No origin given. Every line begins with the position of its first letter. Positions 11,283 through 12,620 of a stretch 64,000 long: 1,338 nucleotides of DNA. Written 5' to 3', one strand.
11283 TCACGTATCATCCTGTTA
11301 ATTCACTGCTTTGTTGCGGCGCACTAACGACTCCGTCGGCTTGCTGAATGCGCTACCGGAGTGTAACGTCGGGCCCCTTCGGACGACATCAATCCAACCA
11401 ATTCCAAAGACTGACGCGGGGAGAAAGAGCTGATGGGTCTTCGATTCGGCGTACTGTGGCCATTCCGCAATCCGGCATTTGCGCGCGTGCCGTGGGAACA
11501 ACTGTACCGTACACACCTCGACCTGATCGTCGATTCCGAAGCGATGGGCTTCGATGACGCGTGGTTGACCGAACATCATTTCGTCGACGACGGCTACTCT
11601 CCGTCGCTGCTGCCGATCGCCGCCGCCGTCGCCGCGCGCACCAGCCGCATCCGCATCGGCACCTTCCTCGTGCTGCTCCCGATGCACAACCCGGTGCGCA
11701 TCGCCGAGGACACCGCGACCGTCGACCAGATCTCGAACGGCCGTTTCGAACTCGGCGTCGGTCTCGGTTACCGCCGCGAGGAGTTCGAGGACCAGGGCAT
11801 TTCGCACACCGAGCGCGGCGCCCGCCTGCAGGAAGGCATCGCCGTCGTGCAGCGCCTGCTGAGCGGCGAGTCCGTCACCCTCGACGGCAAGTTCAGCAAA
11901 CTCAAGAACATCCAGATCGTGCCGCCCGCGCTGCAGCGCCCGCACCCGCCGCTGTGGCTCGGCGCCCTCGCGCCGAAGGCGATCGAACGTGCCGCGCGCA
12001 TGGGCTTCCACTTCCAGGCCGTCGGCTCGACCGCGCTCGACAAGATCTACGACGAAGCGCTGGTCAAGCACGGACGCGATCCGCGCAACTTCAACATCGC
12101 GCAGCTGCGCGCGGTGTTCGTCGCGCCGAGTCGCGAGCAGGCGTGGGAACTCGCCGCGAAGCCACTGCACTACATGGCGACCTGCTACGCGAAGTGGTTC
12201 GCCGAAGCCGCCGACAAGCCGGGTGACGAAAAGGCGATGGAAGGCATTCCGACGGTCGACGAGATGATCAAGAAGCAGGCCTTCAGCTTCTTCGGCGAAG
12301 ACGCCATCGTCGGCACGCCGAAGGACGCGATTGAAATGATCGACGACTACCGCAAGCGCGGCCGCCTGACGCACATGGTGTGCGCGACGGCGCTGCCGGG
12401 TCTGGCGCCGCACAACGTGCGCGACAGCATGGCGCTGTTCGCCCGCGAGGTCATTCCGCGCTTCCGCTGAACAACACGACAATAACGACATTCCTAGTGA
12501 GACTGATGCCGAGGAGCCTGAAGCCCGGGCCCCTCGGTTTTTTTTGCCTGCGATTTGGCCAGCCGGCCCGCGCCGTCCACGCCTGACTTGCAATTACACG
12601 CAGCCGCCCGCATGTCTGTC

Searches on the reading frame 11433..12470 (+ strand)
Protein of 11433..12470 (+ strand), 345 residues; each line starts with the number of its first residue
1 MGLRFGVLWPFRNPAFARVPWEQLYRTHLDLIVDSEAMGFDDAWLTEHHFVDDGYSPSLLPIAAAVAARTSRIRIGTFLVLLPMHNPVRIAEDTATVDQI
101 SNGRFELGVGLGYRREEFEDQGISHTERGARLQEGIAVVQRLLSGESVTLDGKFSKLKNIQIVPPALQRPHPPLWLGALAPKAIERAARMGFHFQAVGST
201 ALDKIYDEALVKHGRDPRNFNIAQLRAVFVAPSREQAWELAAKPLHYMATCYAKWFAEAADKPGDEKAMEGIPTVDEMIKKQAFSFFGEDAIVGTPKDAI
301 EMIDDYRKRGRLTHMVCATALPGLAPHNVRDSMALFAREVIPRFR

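Call 52: search_protein_families(library=pfam, proteins=[window:11433-12470:+])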
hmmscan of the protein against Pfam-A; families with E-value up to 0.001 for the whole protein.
window:11433-12470:+ (345 aa): 1 family
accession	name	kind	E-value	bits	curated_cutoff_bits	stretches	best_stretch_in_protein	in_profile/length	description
PF00296.26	Bac_luciferase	-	4.9e-60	203.9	27.9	1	4-310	2-311/314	Luciferase-like monooxygenase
